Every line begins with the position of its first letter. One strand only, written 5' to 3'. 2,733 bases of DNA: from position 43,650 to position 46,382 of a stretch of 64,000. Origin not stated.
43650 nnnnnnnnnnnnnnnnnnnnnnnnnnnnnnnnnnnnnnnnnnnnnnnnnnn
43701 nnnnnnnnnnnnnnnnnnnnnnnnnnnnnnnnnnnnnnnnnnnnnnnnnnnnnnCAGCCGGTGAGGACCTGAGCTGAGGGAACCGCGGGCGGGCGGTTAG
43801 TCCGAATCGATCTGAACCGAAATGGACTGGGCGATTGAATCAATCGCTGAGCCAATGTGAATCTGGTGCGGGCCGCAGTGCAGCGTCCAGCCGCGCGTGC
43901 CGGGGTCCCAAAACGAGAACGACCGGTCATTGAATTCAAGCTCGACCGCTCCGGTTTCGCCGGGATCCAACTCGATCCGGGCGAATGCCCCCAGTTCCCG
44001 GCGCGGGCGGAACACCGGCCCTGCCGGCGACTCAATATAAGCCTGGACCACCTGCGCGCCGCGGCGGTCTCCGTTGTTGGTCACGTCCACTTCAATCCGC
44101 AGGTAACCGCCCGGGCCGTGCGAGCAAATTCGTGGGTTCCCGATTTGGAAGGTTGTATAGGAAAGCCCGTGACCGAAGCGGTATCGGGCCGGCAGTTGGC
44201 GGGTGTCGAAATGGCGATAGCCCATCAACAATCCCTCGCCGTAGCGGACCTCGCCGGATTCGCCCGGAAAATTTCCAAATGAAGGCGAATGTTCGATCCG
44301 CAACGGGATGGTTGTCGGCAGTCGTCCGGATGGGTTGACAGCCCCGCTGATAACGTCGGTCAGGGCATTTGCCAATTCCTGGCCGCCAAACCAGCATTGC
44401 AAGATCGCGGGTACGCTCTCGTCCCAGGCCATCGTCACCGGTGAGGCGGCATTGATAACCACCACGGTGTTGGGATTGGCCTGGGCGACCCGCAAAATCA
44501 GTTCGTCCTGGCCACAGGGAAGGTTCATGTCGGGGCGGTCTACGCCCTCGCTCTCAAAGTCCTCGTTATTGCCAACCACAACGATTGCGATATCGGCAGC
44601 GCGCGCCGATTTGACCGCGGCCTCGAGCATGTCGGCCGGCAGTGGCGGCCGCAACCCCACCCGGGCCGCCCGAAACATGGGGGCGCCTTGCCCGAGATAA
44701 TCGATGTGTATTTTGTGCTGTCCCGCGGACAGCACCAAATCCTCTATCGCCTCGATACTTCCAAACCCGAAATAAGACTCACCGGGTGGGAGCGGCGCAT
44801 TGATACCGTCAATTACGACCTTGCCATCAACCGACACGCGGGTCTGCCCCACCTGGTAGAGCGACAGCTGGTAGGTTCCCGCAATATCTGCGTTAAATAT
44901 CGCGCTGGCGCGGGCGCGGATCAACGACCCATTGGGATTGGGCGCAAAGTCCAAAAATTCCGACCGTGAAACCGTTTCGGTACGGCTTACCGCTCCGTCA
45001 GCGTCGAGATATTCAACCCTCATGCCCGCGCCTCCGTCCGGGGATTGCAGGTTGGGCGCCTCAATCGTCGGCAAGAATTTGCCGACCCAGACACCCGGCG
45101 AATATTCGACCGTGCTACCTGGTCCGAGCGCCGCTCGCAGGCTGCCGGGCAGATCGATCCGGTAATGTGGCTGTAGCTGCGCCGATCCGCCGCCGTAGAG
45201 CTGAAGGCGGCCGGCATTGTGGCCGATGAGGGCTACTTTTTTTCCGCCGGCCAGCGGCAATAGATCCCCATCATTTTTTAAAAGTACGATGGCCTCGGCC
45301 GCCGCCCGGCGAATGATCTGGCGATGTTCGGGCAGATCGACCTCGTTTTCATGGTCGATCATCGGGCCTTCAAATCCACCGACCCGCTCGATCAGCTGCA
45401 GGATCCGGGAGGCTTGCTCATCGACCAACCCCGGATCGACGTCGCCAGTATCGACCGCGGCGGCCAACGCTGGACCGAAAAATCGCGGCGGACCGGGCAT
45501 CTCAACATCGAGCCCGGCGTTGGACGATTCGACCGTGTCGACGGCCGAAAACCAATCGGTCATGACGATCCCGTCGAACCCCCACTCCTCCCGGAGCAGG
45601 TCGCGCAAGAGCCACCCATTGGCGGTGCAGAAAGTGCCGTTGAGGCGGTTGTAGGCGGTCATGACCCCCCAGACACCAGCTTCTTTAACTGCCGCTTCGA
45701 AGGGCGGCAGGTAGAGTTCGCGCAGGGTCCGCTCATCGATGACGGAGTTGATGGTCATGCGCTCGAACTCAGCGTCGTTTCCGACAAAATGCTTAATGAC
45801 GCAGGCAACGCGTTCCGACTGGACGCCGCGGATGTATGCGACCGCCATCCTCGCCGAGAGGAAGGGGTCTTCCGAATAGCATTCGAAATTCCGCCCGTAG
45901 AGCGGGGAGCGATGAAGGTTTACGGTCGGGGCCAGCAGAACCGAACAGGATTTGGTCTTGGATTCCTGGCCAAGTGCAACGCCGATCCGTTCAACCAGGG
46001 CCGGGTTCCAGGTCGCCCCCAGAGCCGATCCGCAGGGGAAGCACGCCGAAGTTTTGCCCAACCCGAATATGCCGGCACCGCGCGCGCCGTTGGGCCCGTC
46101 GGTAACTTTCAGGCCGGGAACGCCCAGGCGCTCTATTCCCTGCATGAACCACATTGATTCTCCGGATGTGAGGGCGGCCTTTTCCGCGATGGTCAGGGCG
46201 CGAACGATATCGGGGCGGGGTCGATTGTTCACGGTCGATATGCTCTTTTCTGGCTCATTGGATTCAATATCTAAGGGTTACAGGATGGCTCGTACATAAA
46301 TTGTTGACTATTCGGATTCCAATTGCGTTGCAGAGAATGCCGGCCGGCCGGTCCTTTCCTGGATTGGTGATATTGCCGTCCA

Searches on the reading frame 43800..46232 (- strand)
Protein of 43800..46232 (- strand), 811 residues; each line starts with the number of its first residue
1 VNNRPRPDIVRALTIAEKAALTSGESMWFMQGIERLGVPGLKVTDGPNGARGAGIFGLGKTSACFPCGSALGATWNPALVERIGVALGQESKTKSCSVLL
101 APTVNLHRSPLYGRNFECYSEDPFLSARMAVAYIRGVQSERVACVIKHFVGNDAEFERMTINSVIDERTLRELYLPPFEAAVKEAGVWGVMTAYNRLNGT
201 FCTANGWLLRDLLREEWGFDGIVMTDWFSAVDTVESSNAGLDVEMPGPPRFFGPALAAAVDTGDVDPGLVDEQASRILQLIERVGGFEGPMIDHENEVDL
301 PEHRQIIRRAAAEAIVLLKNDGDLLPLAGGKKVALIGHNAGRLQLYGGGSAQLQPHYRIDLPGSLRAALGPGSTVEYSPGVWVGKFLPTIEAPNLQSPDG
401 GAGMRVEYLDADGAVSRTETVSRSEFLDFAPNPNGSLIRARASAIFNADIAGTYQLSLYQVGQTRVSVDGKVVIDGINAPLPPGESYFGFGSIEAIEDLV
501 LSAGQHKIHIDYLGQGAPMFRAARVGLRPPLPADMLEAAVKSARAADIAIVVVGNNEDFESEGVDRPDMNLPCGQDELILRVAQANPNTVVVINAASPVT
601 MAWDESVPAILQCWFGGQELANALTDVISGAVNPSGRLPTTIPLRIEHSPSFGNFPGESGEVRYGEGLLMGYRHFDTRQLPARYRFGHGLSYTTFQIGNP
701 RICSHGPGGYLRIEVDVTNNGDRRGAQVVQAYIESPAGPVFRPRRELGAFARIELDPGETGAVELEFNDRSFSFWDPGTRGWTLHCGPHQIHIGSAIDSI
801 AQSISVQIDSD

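Call 79: search_protein_families(library=ncbifam, proteins=[window:43800-46232:-], max_evalue=1e-30)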
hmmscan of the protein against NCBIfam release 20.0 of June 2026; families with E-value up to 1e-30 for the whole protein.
window:43800-46232:- (811 aa): 7 families
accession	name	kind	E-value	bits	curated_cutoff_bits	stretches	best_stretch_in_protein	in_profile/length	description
NF052330.1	BetGlucosiCelf0468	equivalog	4.7e-184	613.9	1300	1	9-798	2-812/817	beta-d-glucosidase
NF041610.1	alph_arabinopyran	equivalog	3.1e-181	604.3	1300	2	12-381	2-369/738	exo-alpha-(1->6)-L-arabinopyranosidase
NF052329.1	XyloArabinsidase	equivalog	4.8e-102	342.3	1050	2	61-344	107-406/750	beta-xylosidase/alpha-l-arabinosidase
NF041776.1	xylosidase_Xyl3A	equivalog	1.3e-86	291.3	1250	1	8-797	19-836/846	xylan 1,4-beta-xylosidase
NF041579.1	betaxyl_Flavo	equivalog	1.1e-84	285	1350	2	31-226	58-256/716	beta-xylosidase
NF011678.0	PRK15098.1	equivalog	2.5e-83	280.8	666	2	510-795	471-752/765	beta-glucosidase BglX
NF052331.1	Bet13-16Glucosase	equivalog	2.8e-69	234.1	1330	1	60-342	91-401/750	exo-beta-d-1,3/1,6-glucosidase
